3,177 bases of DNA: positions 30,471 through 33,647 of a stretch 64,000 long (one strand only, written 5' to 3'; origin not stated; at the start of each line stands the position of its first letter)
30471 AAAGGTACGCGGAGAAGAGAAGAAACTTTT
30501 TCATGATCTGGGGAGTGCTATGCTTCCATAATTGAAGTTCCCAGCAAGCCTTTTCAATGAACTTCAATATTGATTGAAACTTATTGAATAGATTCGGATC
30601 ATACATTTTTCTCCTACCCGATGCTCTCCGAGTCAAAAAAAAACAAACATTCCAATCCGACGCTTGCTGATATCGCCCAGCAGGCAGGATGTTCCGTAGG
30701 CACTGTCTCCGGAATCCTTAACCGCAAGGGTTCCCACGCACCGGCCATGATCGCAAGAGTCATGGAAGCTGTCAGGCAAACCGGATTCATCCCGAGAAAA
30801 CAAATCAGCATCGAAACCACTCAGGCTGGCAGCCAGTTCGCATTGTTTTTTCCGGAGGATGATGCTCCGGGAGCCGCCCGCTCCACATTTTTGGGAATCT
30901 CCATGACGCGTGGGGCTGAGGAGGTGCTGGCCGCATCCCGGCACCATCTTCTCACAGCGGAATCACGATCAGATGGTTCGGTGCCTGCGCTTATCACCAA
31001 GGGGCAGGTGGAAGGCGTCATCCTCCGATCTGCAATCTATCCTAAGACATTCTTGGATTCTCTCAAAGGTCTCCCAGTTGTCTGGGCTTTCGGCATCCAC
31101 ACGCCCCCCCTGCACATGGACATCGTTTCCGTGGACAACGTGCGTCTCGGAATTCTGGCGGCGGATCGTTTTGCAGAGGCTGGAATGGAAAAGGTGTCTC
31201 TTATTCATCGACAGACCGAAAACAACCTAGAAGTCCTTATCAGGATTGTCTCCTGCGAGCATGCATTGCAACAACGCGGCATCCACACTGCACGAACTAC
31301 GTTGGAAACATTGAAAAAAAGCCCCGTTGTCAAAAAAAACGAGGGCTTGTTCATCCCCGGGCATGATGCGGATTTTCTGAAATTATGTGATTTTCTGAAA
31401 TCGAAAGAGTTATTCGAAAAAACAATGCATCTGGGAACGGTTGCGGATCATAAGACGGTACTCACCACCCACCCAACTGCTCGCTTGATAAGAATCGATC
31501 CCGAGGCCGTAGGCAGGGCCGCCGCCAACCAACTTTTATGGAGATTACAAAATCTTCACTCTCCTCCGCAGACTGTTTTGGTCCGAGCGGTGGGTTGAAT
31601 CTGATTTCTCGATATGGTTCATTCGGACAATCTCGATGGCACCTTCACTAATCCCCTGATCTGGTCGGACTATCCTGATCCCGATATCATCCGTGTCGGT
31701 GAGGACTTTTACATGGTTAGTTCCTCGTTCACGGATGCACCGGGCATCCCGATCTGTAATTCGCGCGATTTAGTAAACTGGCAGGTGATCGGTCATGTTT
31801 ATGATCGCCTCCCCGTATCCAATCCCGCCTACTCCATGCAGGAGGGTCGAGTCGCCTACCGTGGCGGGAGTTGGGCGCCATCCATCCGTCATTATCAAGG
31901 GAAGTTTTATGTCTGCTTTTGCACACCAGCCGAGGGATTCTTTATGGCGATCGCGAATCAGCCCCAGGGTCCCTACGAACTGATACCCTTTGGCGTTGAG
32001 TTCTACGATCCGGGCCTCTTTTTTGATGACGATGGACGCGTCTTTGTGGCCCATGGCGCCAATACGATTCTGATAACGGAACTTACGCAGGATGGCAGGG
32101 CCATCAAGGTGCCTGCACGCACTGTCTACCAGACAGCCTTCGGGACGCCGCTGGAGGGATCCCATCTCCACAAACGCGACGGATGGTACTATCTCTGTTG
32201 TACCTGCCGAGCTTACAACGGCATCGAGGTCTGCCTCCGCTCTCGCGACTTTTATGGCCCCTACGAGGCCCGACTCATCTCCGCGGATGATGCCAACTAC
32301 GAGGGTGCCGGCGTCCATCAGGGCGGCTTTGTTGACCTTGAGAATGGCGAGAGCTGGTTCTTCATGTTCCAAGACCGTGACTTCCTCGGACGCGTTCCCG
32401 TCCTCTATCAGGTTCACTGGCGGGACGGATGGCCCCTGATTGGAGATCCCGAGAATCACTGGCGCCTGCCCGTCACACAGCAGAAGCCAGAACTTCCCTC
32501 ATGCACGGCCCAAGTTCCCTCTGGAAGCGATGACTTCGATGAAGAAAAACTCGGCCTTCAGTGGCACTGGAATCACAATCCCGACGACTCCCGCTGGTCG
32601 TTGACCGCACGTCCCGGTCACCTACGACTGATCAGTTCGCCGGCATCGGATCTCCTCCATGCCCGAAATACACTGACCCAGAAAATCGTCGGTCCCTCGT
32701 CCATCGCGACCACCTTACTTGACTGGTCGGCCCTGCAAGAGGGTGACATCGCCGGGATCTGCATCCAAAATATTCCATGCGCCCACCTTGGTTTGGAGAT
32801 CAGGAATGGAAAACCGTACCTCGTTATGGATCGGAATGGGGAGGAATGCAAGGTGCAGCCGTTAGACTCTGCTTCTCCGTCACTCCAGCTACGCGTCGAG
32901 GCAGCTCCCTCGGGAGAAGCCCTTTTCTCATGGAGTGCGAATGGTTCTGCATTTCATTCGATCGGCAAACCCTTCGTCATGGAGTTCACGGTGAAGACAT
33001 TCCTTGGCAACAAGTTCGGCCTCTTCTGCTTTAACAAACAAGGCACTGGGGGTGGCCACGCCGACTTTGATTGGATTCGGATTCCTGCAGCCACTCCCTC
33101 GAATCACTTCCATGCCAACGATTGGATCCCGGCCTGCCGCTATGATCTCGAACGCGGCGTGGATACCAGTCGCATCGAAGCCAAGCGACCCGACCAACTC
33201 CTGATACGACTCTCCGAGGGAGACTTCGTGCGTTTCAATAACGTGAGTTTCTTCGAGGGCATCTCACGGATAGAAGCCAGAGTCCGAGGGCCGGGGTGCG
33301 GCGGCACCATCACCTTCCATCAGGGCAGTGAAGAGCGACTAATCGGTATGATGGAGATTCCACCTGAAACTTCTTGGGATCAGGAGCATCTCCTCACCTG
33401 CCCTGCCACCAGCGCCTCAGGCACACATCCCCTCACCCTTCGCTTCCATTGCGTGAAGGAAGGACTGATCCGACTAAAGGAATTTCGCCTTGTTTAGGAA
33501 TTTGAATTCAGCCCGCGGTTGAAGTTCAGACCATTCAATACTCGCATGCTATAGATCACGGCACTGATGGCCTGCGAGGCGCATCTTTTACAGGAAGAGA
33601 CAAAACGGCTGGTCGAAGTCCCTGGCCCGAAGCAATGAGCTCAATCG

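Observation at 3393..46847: Five diverged paralogues of one heparinase II/III-like family share private motifs and have accreted different N-terminal modules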

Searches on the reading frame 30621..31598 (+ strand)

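Call 5: search_protein_families(library=pfam, proteins=[window:30621-31598:+], max_evalue=0.001)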
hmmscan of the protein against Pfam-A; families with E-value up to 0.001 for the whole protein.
window:30621-31598:+ (325 aa): 1 family
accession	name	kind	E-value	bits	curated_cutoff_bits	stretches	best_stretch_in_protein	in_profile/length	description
PF00356.27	LacI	-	1.2e-08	35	27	1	14-58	1-45/46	Bacterial regulatory proteins, lacI family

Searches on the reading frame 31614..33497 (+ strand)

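Call 6: search_protein_families(library=pfam, proteins=[window:31614-33497:+], max_evalue=0.001)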
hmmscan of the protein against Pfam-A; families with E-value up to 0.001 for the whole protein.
window:31614-33497:+ (627 aa): 3 families
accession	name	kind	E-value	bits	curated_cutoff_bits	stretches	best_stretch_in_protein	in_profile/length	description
PF04616.20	Glyco_hydro_43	-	1.4e-50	172.7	32.2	1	11-274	1-288/288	Glycosyl hydrolases family 43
PF17851.8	GH43_C2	-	2.6e-37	129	22.7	1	305-489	1-201/203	Beta xylosidase C-terminal Concanavalin A-like domain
PF03422.21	CBM_6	-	8.5e-10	39.4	28.9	1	507-626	2-123/125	Carbohydrate binding module (family 6)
